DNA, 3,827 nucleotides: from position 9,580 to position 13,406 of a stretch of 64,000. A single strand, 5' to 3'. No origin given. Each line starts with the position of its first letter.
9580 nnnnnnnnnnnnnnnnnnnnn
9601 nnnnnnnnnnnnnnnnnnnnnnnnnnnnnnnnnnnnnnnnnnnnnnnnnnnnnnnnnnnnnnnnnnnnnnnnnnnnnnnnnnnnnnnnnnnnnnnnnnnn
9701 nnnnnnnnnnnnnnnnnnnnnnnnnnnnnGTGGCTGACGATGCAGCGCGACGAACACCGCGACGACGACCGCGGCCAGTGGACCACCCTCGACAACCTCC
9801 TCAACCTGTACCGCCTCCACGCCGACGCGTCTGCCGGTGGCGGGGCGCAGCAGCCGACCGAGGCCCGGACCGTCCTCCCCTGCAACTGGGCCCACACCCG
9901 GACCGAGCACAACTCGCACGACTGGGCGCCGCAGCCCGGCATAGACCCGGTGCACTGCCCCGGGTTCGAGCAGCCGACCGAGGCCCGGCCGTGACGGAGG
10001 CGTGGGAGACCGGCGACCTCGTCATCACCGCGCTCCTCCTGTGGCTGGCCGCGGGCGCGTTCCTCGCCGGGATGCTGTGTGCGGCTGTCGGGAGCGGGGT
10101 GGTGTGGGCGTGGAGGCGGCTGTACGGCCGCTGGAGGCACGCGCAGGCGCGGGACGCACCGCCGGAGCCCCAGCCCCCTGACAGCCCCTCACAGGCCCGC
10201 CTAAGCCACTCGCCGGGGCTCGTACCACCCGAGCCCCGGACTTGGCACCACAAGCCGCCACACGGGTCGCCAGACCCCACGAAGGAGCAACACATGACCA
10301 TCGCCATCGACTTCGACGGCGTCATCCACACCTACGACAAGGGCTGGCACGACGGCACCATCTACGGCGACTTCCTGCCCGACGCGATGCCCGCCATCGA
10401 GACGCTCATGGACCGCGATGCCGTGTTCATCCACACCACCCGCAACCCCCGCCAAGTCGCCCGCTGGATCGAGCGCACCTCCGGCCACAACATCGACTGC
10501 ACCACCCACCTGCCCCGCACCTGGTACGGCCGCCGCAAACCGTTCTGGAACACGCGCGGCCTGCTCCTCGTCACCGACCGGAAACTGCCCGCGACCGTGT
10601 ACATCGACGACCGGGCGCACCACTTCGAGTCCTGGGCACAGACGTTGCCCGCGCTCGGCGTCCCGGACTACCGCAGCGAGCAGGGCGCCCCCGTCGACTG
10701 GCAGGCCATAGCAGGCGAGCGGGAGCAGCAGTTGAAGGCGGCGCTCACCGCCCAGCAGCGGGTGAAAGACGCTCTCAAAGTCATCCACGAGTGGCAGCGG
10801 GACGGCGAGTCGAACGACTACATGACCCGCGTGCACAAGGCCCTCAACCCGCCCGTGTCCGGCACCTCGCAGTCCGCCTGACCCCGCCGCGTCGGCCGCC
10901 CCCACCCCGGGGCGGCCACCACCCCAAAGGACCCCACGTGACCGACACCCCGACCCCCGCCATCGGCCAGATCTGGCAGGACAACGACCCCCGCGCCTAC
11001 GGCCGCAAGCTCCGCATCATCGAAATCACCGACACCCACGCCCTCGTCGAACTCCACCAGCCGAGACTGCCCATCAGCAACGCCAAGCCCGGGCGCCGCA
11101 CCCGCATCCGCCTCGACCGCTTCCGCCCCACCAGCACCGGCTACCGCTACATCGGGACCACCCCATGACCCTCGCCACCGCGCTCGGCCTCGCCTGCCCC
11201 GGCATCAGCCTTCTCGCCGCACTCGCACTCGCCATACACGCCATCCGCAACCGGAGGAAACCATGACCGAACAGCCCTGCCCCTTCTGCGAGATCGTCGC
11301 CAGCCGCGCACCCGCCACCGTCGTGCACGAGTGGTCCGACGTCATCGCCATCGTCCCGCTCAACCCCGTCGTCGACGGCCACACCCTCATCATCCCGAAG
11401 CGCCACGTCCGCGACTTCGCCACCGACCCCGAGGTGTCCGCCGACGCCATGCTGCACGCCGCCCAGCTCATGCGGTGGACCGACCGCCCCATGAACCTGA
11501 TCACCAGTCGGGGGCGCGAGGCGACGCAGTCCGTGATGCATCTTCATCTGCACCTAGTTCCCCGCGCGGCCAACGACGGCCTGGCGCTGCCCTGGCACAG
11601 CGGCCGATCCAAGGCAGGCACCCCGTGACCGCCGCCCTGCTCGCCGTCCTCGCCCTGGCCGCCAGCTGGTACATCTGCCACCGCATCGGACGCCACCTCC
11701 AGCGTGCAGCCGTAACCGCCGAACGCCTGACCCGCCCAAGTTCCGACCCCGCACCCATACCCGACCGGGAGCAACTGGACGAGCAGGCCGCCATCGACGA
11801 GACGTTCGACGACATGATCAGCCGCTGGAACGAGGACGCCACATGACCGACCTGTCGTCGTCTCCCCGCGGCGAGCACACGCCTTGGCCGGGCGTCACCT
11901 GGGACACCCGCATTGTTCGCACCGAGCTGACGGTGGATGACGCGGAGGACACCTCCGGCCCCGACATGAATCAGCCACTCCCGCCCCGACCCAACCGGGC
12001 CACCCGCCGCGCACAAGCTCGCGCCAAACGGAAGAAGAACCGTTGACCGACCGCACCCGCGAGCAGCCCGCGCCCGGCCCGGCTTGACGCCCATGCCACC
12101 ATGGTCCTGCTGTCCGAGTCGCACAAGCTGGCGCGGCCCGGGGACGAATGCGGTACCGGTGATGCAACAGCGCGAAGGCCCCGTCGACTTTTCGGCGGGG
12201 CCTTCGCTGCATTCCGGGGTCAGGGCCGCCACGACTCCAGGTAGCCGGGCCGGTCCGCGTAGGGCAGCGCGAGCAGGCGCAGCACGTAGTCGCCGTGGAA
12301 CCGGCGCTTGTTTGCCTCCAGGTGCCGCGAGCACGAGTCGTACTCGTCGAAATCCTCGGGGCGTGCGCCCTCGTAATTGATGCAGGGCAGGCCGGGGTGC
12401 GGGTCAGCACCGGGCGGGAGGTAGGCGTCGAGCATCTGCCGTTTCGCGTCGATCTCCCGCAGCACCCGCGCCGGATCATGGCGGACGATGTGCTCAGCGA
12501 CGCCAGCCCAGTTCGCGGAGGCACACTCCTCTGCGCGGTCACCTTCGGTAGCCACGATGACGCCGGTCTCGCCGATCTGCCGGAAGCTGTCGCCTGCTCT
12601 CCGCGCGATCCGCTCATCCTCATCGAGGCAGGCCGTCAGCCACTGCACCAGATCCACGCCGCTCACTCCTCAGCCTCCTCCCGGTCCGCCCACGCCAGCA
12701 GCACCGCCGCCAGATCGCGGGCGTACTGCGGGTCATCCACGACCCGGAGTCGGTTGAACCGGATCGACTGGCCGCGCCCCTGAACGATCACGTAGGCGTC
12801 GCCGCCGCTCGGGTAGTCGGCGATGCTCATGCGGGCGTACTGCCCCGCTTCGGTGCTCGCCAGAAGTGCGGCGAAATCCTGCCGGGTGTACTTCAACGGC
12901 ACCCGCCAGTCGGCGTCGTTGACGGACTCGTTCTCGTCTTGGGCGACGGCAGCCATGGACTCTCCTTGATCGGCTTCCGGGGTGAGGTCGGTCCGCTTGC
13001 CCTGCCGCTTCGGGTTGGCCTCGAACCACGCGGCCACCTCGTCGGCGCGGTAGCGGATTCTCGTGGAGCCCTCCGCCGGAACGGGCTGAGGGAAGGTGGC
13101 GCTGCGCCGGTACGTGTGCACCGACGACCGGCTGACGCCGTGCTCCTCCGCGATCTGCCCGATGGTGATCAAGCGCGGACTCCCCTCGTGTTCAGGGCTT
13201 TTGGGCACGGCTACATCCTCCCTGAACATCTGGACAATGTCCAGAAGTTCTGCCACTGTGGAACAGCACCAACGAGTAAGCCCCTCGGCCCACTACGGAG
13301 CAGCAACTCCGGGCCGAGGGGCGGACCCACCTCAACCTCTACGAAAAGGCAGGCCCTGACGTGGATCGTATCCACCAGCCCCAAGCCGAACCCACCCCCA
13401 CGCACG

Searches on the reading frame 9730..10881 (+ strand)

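Call 35: search_protein_families(library=phrogs, proteins=[window:9730-10881:+], max_evalue=0.001)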
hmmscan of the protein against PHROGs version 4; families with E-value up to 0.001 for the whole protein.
window:9730-10881:+ (383 aa): 2 families
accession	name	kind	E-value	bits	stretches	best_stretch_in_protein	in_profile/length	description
phrog_1238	-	moron, auxiliary metabolic gene and host takeover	1.7e-14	54.8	1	186-306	20-129/155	phosphoheptose isomerase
phrog_23773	-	unknown function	0.0006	19.6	0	187-300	51-166/451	-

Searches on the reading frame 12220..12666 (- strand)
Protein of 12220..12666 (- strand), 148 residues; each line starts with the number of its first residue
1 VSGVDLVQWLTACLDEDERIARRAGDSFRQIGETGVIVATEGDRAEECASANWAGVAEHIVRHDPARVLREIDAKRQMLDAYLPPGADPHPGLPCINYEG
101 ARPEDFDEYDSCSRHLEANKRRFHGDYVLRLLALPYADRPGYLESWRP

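Call 62: search_protein_families(library=pfam, proteins=[window:12220-12666:-], max_evalue=0.01)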
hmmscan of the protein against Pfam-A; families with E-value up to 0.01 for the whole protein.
window:12220-12666:- (148 aa): 1 family
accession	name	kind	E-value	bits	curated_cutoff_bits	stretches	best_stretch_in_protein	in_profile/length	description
PF19730.4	DUF6221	-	4.6e-30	105.2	27.6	1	5-148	3-122/122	Family of unknown function (DUF6221)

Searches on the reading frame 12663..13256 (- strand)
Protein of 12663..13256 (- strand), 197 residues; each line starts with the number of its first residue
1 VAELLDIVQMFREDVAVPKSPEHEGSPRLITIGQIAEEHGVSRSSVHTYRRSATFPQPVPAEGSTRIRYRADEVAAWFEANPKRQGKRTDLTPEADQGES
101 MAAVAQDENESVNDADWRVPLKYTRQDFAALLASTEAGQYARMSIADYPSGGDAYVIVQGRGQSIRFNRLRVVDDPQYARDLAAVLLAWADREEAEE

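Call 62: search_protein_families(library=pfam, proteins=[window:12663-13256:-], max_evalue=0.01)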
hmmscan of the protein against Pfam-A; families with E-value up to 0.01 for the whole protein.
window:12663-13256:- (197 aa): 4 families
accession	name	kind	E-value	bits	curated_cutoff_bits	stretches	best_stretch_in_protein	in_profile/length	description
PF12728.13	HTH_17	-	5.6e-06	27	27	1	29-81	1-50/51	Helix-turn-helix domain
PF13411.12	MerR_1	-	0.002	18.7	21.6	1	31-75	2-44/69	MerR HTH family regulatory protein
PF10901.13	DUF2690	-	0.0076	16.9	23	0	62-112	27-78/94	Protein of unknown function (DUF2690)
PF05930.18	Phage_AlpA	-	0.0078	16.5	21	0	29-77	3-50/51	Prophage CP4-57 regulatory protein (AlpA)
